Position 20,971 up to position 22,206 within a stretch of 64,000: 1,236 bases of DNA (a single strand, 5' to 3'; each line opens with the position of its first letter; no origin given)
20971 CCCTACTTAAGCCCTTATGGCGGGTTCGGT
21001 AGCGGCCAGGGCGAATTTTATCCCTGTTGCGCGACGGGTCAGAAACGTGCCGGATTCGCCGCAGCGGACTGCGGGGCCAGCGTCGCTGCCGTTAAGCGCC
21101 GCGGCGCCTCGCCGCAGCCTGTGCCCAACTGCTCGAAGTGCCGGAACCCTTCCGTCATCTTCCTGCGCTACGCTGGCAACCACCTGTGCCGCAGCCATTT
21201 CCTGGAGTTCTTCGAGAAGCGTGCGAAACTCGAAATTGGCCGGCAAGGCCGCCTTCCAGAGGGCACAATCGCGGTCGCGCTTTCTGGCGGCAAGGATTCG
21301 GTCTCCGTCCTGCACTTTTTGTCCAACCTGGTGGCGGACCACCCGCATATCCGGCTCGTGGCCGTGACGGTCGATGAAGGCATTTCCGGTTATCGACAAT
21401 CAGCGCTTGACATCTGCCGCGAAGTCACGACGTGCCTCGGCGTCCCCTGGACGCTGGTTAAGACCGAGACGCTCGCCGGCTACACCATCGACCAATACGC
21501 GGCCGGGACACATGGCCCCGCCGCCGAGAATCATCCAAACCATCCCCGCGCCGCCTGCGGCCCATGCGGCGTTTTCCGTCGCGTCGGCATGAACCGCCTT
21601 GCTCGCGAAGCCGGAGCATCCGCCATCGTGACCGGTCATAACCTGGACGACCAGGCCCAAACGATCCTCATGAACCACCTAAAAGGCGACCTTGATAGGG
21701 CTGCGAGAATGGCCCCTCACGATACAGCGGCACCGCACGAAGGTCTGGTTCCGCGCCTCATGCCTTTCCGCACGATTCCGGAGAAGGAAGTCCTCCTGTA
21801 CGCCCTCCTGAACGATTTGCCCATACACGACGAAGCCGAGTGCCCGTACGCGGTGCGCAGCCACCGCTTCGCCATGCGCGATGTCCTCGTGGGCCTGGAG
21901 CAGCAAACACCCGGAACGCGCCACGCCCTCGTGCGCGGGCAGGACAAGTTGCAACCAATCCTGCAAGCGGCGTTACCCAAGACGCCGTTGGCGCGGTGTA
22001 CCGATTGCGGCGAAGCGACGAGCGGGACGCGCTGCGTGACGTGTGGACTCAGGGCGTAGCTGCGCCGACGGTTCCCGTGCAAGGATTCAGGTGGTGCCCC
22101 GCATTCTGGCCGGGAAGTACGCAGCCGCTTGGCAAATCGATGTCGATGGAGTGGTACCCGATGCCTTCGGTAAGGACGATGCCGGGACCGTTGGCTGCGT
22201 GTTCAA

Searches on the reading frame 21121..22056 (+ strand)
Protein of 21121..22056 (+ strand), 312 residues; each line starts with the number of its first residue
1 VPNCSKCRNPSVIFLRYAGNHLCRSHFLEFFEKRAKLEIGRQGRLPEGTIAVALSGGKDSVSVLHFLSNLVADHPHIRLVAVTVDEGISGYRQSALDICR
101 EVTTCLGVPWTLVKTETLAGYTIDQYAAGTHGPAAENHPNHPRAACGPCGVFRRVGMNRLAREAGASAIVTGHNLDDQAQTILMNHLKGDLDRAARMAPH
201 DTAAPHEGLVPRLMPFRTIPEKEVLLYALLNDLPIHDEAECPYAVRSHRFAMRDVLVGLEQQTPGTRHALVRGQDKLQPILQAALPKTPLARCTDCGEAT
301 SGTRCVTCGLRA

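Call 64: search_protein_families(library=pfam, proteins=[window:21121-22056:+], max_evalue=0.0001)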
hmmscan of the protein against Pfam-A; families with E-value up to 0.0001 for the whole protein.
window:21121-22056:+ (312 aa): 2 families
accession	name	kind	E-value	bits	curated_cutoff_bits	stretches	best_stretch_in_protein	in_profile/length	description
PF01171.26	ATP_bind_3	-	2.2e-11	44.3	27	1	50-193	2-124/182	PP-loop family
PF22082.2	TtuA_LIM_N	-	3.8e-10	40.1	27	1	3-28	1-26/26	2-thiouridine synthetase TtuA, N-terminal LIM domain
